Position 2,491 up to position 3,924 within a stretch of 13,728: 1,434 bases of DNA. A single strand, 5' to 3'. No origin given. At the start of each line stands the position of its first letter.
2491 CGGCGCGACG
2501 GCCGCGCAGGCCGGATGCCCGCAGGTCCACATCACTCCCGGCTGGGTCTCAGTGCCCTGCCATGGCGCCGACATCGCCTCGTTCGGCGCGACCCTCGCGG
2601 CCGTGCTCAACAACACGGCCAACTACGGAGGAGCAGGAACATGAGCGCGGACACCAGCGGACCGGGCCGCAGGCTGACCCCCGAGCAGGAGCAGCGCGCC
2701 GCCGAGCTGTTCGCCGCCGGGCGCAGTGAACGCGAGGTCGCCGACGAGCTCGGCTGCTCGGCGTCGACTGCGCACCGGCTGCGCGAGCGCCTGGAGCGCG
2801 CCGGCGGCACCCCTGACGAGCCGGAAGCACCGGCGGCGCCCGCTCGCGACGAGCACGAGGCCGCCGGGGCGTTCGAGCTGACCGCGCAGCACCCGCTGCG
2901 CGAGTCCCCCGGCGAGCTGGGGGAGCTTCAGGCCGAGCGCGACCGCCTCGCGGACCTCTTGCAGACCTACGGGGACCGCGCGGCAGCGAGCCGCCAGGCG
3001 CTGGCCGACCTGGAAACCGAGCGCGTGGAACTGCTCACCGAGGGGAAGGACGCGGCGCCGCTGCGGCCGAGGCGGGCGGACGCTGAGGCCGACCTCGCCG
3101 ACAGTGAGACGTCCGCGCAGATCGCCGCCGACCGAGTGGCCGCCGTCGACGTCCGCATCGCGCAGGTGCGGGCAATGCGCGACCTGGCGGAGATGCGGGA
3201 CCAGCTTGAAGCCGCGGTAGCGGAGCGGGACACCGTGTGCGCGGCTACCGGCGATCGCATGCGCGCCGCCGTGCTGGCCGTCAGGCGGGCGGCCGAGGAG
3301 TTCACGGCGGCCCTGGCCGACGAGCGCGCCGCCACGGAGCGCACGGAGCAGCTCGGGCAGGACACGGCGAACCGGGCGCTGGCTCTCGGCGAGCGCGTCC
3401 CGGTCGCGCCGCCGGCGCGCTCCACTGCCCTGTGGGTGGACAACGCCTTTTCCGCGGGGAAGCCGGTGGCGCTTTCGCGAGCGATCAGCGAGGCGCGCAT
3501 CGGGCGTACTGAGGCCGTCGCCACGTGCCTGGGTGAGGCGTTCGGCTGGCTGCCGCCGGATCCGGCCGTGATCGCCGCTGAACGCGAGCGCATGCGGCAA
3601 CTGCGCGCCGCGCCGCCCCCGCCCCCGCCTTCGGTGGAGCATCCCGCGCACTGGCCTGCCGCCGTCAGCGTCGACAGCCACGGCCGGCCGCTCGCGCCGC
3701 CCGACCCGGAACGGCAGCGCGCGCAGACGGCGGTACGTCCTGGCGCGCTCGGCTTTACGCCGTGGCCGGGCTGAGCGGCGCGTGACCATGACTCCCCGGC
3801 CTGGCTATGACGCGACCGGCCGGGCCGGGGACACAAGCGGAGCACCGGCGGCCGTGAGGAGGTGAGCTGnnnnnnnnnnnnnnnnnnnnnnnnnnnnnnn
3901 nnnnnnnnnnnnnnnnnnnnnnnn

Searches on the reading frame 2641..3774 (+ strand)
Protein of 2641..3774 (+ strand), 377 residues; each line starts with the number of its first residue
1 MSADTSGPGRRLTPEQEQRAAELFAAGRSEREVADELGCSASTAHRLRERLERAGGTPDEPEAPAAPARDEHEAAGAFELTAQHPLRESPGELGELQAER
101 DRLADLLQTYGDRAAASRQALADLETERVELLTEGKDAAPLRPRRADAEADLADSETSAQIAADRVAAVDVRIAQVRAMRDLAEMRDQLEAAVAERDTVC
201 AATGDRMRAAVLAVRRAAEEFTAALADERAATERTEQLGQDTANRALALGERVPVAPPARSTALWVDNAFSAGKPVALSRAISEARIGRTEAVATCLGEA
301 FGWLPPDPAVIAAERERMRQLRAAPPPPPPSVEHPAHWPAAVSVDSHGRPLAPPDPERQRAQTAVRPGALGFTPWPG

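Call 14: search_protein_families(library=pfam, proteins=[window:2641-3774:+], max_evalue=0.1)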
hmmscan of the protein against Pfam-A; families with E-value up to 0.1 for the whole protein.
window:2641-3774:+ (377 aa): 8 families
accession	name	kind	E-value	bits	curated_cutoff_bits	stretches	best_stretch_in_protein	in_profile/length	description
PF13384.12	HTH_23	-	7.8e-07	29.2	24.6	1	17-56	7-45/50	Homeodomain-like domain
PF13936.12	HTH_38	-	0.0002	21.5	27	1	9-46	2-39/44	Helix-turn-helix domain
PF09339.16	HTH_IclR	-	0.0022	18.2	22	1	22-55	10-46/52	IclR helix-turn-helix domain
PF13551.12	HTH_29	-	0.0024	18.4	28.1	1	24-55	8-40/64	Winged helix-turn helix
PF01527.26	HTH_Tnp_1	-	0.0094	16.6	24.1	1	10-62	5-59/75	Transposase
PF13542.12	HTH_Tnp_ISL3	-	0.011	15.6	27.4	1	8-46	8-45/51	Helix-turn-helix domain of transposase family ISL3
PF00196.25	GerE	-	0.052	13.6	23.5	0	16-44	6-34/57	Bacterial regulatory proteins, luxR family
PF08281.18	Sigma70_r4_2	-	0.07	13.2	25.7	0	14-48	12-47/54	Sigma-70, region 4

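Call 15: search_protein_families(library=phrogs, proteins=[window:2641-3774:+], max_evalue=0.1)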
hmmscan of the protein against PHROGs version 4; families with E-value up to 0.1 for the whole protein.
window:2641-3774:+ (377 aa): 8 families
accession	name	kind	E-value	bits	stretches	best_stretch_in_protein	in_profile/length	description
phrog_664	-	DNA, RNA and nucleotide metabolism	4e-06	27.8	1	3-63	29-82/210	DNA binding protein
phrog_151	-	integration and excision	0.0013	18.3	1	8-57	124-174/582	transposase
phrog_125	-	DNA, RNA and nucleotide metabolism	0.004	17.7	1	7-55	158-207/254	DNA invertase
phrog_13787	-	unknown function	0.0075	17.4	1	15-51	124-160/172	-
phrog_3855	-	DNA, RNA and nucleotide metabolism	0.0096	17.3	1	13-55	65-107/115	HTH DNA binding protein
phrog_704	-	DNA, RNA and nucleotide metabolism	0.024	14.8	1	12-87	4-83/390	DNA repair exonuclease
phrog_4646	-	integration and excision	0.073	13.3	0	10-51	5-46/344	transposase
phrog_18890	-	transcription regulation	0.093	14.7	0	30-51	41-62/91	transcriptional regulator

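Call 24: find_related_loci(query=window:2641-3774:+, collection=viral_contigs, flank=10000)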
Query window:2641-3774:+ (377 aa) in viral_contigs; peptide patterns used: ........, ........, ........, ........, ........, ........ (x = any residue, [..] = any of these).
26 stretches matched a pattern, but none encodes a relative of the query by tblastn (E <= 1e-3).

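Call 27: search_dna_similar(query=window:2641-3774:+, collection=phages, mode=protein, max_evalue=0.001, max_rows=15)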
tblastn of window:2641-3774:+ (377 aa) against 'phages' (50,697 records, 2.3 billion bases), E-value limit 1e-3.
No match.

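Call 33: find_homologous_proteins(query=window:2641-3774:+, max_evalue=0.001)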
Query window:2641-3774:+ (377 aa): 37 proteins with E <= 0.001 among 8000 candidates.
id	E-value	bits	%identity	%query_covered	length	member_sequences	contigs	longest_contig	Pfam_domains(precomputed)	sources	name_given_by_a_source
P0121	9.2e-229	777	99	100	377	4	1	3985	PF13384.13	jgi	jgi:Homeodomain-like domain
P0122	1.2e-79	287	49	99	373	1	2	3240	-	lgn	-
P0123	2.9e-78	282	50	99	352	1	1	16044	-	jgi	jgi:transposase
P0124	1.7e-69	253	51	91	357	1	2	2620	-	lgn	-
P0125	1.3e-68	250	49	99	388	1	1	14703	-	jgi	jgi:hypothetical protein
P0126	5.1e-67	245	44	99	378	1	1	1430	PF13384.13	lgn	-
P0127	1.5e-65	240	47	97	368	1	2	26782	-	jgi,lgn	jgi:hypothetical protein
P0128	3.7e-65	239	48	90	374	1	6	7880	PF13384.13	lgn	-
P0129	1.3e-64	237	47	100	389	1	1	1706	-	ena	-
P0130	1.5e-63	234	47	83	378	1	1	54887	PF13384.13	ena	-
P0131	1.7e-63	234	49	92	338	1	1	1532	PF13384.13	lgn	-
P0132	5.7e-63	232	44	100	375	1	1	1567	PF13384.13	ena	-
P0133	1.4e-62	231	48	92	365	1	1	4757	-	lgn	-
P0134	2.7e-62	230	46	90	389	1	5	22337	-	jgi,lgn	jgi:hypothetical protein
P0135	5.8e-62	229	44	99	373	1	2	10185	PF13384.13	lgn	-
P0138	4.0e-58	216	50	82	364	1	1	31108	PF13384.13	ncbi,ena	-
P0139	1.1e-57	215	48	85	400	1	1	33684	PF13384.13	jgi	jgi:hypothetical protein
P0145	2.0e-51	194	46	90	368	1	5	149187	-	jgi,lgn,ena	jgi:hypothetical protein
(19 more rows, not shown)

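Call 35: find_encoding_contigs(protein=P0139, flank=10000, max_places=2)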
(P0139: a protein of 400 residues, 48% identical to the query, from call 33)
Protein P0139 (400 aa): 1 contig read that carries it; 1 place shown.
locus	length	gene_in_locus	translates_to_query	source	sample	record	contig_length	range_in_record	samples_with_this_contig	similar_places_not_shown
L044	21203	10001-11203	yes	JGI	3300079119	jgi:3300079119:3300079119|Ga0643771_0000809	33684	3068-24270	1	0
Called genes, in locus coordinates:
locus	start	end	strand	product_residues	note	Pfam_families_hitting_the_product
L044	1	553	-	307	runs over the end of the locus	PF00702:Hydrolase (faint), PF12710:HAD (faint), PF13242:Hydrolase_like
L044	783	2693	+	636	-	PF01807:Zn_ribbon_DnaG, PF08275:DNAG_N, PF01751:Toprim, PF13155:Toprim_2, PF13662:Toprim_4, PF10410:DnaB_bind, PF08278:DnaG_DnaB_bind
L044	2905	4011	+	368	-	PF03979:Sigma70_r1_1, PF00140:Sigma70_r1_2, PF04542:Sigma70_r2, PF04539:Sigma70_r3, PF04545:Sigma70_r4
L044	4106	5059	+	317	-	PF00589:Phage_integrase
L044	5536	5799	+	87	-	-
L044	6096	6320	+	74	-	-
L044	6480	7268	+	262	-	-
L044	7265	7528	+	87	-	-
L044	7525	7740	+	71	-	-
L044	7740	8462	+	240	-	-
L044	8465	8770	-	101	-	-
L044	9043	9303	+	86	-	-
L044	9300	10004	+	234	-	-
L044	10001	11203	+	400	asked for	PF13384:HTH_23 (weak)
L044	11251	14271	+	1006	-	PF10145:PhageMin_Tail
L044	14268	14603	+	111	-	-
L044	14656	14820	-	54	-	-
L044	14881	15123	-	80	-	PF00392:GntR (weak)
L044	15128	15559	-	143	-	PF00392:GntR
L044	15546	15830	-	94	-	-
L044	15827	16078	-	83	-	-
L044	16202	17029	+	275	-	PF13560:HTH_31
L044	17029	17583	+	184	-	PF01928:CYTH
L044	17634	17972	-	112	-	-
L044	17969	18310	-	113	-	-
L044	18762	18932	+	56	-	-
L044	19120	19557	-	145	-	-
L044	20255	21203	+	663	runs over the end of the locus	-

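Call 36: find_encoding_contigs(protein=P0123, flank=10000, max_places=2)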
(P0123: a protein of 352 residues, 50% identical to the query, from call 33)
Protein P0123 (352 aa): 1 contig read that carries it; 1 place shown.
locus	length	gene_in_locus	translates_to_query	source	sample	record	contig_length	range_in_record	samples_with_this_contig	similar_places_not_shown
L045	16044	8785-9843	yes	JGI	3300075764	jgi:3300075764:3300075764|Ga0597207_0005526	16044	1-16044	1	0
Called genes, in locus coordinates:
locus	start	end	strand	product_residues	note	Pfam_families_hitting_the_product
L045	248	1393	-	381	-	PF00589:Phage_integrase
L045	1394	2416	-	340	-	PF00293:NUDIX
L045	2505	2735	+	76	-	PF13560:HTH_31, PF01381:HTH_3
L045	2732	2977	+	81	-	-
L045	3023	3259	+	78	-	-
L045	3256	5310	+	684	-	PF12307:DUF3631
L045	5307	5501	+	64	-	-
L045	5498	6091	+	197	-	-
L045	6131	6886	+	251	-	-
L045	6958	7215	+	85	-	-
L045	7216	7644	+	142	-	PF13650:Asp_protease_2 (weak), PF13975:gag-asp_proteas (weak)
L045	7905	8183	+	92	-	-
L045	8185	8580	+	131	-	-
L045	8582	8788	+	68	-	-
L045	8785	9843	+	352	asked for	-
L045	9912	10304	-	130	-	-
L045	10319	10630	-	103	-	-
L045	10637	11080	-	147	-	-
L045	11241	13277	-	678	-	-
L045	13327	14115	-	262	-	PF10935:DUF2637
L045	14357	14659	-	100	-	-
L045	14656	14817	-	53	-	-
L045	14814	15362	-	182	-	-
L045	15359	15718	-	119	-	-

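Call 37: find_encoding_contigs(protein=P0125, flank=10000, max_places=2)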
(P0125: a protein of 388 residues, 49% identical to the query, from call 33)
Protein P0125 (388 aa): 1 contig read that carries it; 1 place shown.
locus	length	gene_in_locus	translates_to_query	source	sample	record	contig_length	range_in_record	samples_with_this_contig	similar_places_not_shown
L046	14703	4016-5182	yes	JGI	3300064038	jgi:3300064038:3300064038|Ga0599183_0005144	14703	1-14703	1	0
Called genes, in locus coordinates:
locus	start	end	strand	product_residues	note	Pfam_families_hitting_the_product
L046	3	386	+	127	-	?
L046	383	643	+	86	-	-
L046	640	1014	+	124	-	-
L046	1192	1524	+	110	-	-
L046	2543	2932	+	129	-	-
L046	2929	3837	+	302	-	-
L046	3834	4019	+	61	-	-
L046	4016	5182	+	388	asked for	-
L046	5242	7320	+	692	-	-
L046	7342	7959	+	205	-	-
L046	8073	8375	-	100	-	-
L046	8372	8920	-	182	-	-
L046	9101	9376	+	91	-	PF00392:GntR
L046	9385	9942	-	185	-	-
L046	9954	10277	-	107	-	-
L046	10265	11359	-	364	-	PF13412:HTH_24 (faint), PF00589:Phage_integrase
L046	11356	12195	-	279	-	PF00589:Phage_integrase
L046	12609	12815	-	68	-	-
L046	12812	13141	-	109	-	-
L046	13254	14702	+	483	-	?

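Call 44: find_related_loci(query=A3, collection=metagenome_contigs, flank=10000)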
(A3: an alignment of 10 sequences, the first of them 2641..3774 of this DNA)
Query A3 (377 aa) in metagenome_contigs; peptide patterns used: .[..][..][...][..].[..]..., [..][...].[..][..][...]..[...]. (x = any residue, [..] = any of these).
600 stretches matched a pattern (row limit reached: there are more); 2 encode a relative of the query (tblastn E <= 1e-3); 2 distinct loci.
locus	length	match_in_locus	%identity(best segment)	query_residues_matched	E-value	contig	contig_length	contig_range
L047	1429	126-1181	49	12-353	7e-72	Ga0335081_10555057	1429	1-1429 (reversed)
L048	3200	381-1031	46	92-308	7e-37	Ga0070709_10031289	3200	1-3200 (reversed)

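Call 46: find_encoding_contigs(protein=P0145, flank=10000, max_places=3)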
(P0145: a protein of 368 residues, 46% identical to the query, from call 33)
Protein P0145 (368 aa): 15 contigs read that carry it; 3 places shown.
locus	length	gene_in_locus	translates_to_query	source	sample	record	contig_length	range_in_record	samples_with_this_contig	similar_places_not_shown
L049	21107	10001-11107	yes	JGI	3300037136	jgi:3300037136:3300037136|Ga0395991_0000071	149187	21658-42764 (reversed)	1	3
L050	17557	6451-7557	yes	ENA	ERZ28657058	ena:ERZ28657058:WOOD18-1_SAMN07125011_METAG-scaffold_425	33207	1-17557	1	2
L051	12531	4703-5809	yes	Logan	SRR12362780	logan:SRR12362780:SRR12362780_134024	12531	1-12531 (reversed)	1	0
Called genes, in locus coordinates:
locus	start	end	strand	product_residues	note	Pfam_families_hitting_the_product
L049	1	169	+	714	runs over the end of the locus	PF03176:MMPL, PF12349:Sterol-sensing (faint), PF03176:MMPL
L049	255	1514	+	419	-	PF07730:HisKA_3, PF02518:HATPase_c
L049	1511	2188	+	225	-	PF00072:Response_reg, PF08281:Sigma70_r4_2, PF04545:Sigma70_r4 (faint), PF00196:GerE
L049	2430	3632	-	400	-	PF00589:Phage_integrase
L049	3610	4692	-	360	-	PF00293:NUDIX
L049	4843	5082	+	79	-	PF13560:HTH_31 (weak), PF01381:HTH_3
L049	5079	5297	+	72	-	PF12728:HTH_17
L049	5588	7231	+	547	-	PF00772:DnaB, PF13481:AAA_25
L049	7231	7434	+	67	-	-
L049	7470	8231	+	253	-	-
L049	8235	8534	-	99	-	-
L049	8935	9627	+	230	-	-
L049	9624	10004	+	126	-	-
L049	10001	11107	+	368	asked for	-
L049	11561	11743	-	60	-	-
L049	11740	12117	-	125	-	-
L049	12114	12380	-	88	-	-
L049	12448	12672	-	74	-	-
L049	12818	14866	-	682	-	-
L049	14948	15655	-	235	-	PF10935:DUF2637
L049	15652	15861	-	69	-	-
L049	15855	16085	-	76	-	-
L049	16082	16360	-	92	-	-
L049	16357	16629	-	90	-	-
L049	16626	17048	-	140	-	-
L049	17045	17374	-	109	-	-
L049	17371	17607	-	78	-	-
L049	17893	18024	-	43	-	-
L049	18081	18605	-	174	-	PF13238:AAA_18 (weak)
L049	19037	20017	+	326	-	PF06719:AraC_N, PF00165:HTH_AraC, PF12833:HTH_18, PF00165:HTH_AraC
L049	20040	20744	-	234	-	PF17124:ThiJ_like, PF01965:DJ-1_PfpI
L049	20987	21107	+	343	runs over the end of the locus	PF17124:ThiJ_like (faint), PF10397:ADSL_C (weak), PF01965:DJ-1_PfpI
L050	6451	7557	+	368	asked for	-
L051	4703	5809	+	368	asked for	-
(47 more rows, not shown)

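Call 47: find_encoding_contigs(protein=P0138, flank=10000, max_places=2)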
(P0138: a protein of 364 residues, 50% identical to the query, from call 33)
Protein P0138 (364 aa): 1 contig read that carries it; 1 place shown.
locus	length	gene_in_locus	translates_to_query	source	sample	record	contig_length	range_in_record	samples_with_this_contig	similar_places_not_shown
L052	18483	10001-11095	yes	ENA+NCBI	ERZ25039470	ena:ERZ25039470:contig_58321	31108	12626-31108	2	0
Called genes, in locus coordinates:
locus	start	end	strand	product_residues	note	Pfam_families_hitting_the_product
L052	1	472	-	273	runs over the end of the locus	PF00266:Aminotran_5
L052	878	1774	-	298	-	PF00285:Citrate_synt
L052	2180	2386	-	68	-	-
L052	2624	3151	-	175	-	-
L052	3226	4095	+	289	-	-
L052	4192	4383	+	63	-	PF12728:HTH_17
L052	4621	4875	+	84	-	-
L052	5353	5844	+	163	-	PF13481:AAA_25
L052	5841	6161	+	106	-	-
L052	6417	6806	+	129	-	-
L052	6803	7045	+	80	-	-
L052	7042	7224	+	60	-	-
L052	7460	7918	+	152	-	PF05866:RusA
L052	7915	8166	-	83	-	-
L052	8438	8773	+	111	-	PF13560:HTH_31, PF01381:HTH_3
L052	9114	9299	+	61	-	-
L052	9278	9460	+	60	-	-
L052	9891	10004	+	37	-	-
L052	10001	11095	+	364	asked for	PF13384:HTH_23 (faint)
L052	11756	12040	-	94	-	-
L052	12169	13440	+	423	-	-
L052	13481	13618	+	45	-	-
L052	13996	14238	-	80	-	PF00392:GntR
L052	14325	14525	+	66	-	-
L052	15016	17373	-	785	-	-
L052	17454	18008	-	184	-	-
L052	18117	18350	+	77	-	-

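Call 48: search_protein_families(library=pfam, proteins=[L049:12818-14866:-, L045:11241-13277:-, L052:15016-17373:-, L046:5242-7320:+, L044:11251-14271:+, L049:8935-9627:+, L046:2929-3837:+, L052:12169-13440:+, L044:20255-21203:+], max_evalue=0.1)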
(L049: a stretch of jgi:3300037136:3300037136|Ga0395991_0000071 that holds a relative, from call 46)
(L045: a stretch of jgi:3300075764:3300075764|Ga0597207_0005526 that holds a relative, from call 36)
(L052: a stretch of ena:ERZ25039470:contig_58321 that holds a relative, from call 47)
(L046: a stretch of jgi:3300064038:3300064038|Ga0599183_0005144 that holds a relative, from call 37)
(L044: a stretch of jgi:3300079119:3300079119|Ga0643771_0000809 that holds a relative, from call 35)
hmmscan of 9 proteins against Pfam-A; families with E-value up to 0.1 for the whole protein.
L049:12818-14866:- (682 aa): 0 families

L045:11241-13277:- (678 aa): 0 families

L052:15016-17373:- (785 aa): 1 family
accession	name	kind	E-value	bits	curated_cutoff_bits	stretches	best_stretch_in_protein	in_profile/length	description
PF10935.13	DUF2637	-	0.0006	20.2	22.8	1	27-86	6-66/161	Protein of unknown function (DUF2637)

L046:5242-7320:+ (692 aa): 0 families

L044:11251-14271:+ (1006 aa): 2 families
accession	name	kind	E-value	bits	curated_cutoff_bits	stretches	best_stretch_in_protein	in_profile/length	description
PF10145.14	PhageMin_Tail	-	2.5e-23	83.4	33.2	1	251-426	4-178/201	Phage-related minor tail protein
PF09918.14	DUF2148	-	0.0021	18.4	25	1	210-251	10-50/68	Uncharacterized protein containing a ferredoxin domain (DUF2148)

L049:8935-9627:+ (230 aa): 0 families

L046:2929-3837:+ (302 aa): 0 families

L052:12169-13440:+ (423 aa): 1 family
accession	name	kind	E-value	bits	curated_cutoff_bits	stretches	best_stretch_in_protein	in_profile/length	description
PF01442.23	Apolipoprotein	-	0.062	13.4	90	0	165-246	50-131/190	Apolipoprotein A1/A4/E domain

L044:20255-21203:+ (316 aa): 0 families

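Call 49: predict_structure(alignment_id=A2)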
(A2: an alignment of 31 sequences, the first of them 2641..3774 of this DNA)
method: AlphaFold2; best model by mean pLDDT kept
length: 377 residues; sequences in the alignment: 31
mean_pLDDT: 83.2   pTM: 0.52
mean pLDDT of the five models: 83.2, 82.5, 82.1, 81.0, 74.3
residues with pLDDT >= 90: 191; 70-90: 116; 50-70: 29; < 50: 41
segments of 3 or more residues with pLDDT < 50: 1-4, 57-84, 371-377
pLDDT, mean of each block of 10 residues (from residue 1): 56 94 97 96 95 67 43 44 60 97 98 98 98 98 98 98 98 94 88 84 81 89 92 92 94 90 80 76 93 91 83 90 85 73 77 71 52 44
secondary structure, 60 per line:
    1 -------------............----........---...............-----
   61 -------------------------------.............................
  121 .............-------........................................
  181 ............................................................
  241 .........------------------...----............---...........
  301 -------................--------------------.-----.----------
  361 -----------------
elements in order: H14-25 H30-37 H41-55 H92-133 H141-249 H275-286 H290-300 H308-323

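Call 53: fold_search(model_id=the predicted structure, library=pdb)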
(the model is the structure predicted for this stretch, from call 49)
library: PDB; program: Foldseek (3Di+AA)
matches with E <= 10: 300; with E <= 0.001: 0
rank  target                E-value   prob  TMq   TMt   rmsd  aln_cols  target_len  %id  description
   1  6pax_A                5.2e-01  0.63  0.13  0.33  25.0       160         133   16  CRYSTAL STRUCTURE OF THE HUMAN PAX-6 PAIRED DOMAIN-DNA COMPLEX REVEALS A GENERAL MODEL FOR PAX PROTEIN-DNA INTERACTION (released 1999-07-13)
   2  2din_MODEL_1_A        6.5e-01  0.92  0.13  0.55   7.0        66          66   18  Solution structure of the Myb_DNA-binding domain of human Cell division cycle 5-like protein (released 2007-04-03)
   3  2cob_MODEL_1_A        6.5e-01  0.77  0.12  0.45   6.8        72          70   22  Solution structures of the HTH domain of human LCoR protein (released 2005-11-17)
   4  2dbb_B                6.8e-01  0.92  0.11  0.26   8.4        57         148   24  Crystal structure of PH0061 (released 2006-06-15)
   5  2rn7_MODEL_1_A        6.8e-01  0.44  0.11  0.31  17.7       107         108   19  NMR solution structure of TnpE protein from Shigella flexneri. Northeast Structural Genomics Target SfR125 (released 2008-01-15)
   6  4zmr_A                7.6e-01  0.99  0.10  0.19   6.0        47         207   30  Structural characterization of the full-length response regulator spr1814 in complex with a phosphate analogue reveals (released 2016-04-27)
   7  1p4w_MODEL_1_A        8.0e-01  0.98  0.11  0.43   5.0        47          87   30  Solution structure of the DNA-binding domain of the Erwinia amylovora RcsB protein (released 2003-06-17)
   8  6x94                  8.9e-01  1.00  0.21  0.19   1.0        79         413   13  An orthogonal seryl-tRNA synthetase/tRNA pair for noncanonical amino acid mutagenesis in Escherichia coli (released 2020-11-04)
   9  9a7s_A                8.9e-01  0.15  0.10  0.13  22.1       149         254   13  Integrative model of RPSD-RPOB by crosslinking MS and deep learning (released 2024-09-18)
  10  3c57_A                9.4e-01  0.98  0.12  0.75   4.1        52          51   23  Crystal Structure of the Mycobacterium tuberculosis Hypoxic Response Regulator DosR C-terminal Domain Crystal Form II (released 2008-04-22)
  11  2r0q_D                9.4e-01  0.97  0.10  0.19   3.1        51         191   22  Crystal structure of a serine recombinase- DNA regulatory complex (released 2008-04-01)
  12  4ldz_B                9.9e-01  0.97  0.10  0.20   6.9        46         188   26  Crystal structure of the full-length response regulator DesR in the active state (released 2014-07-16)
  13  3klo_B                1.0e+00  0.98  0.11  0.19   4.3        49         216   26  Vibrio cholerae VpsT bound to c-di-GMP (released 2010-02-09)
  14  6on4_B                1.0e+00  0.14  0.11  0.18  21.5       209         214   10  Crystal structure of the GntR-type sialoregulator NanR from Escherichia coli, in complex with sialic acid (released 2020-07-08)
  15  4pcq_A                1.1e+00  0.97  0.11  0.27   3.1        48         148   27  Crystal Structure of MtbAldR (Rv2779c) (released 2015-05-06)
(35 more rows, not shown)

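Call 81: find_encoding_contigs(protein=P0130, flank=10000, max_places=1)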
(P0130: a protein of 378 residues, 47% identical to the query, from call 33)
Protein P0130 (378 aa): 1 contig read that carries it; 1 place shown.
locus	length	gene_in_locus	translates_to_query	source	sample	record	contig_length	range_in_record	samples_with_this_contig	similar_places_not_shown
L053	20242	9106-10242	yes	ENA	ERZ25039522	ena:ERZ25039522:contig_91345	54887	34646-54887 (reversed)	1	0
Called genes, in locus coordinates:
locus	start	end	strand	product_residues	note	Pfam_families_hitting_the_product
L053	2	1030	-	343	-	?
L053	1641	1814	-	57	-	-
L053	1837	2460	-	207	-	PF00589:Phage_integrase (weak)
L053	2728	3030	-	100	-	-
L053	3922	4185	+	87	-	PF01381:HTH_3, PF13413:HTH_25 (faint), PF13560:HTH_31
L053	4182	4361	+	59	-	-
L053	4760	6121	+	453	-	PF08706:D5_N, PF19263:DUF5906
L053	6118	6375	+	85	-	-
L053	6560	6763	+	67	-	-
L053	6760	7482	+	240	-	-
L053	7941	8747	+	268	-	-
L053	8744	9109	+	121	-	-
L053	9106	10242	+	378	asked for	PF13384:HTH_23 (faint)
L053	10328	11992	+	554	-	-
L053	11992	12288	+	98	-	-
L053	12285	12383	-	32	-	-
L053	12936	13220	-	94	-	PF12728:HTH_17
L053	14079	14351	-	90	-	PF01844:HNH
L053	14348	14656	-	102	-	-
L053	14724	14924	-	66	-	-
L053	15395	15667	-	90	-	-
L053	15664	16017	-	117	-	-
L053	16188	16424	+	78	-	PF00392:GntR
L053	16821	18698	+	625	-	PF00989:PAS (weak), PF08448:PAS_4, PF08447:PAS_3 (weak), PF00990:GGDEF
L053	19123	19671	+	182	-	PF02776:TPP_enzyme_N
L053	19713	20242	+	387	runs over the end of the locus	PF00205:TPP_enzyme_M, PF02775:TPP_enzyme_C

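Call 82: find_encoding_contigs(protein=P0127, flank=10000, max_places=1)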
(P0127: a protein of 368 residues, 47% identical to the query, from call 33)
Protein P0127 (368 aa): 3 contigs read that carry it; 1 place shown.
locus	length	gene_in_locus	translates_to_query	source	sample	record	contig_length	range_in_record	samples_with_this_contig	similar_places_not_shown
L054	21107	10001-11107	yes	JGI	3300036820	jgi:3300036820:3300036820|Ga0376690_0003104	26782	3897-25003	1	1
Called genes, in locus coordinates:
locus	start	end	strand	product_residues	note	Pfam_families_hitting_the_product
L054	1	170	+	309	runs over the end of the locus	PF00800:PDT, PF01842:ACT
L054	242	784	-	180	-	PF10759:BPA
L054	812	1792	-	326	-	PF08240:ADH_N, PF00107:ADH_zinc_N, PF13602:ADH_zinc_N_2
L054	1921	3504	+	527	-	PF01656:CbiA, PF13614:AAA_31 (weak)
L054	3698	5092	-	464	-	PF00589:Phage_integrase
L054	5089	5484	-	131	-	-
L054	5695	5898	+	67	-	PF12728:HTH_17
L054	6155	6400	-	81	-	-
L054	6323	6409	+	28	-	-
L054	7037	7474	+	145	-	-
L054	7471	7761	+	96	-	-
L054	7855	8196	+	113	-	-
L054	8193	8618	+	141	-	-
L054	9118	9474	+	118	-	-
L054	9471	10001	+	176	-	-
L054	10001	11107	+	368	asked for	-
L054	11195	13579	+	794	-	PF01442:Apolipoprotein (faint)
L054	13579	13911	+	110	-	-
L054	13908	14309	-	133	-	PF12728:HTH_17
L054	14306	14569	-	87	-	PF00392:GntR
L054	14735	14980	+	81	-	-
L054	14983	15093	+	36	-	-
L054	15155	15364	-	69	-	-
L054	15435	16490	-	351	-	-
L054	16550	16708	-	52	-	-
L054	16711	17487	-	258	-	-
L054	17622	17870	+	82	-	-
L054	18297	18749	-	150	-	PF00583:Acetyltransf_1, PF13508:Acetyltransf_7 (weak)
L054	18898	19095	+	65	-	-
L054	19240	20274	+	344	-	PF09678:Caa3_CtaG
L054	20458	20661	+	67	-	-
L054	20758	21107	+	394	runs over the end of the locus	PF13191:AAA_16, PF13401:AAA_22 (faint)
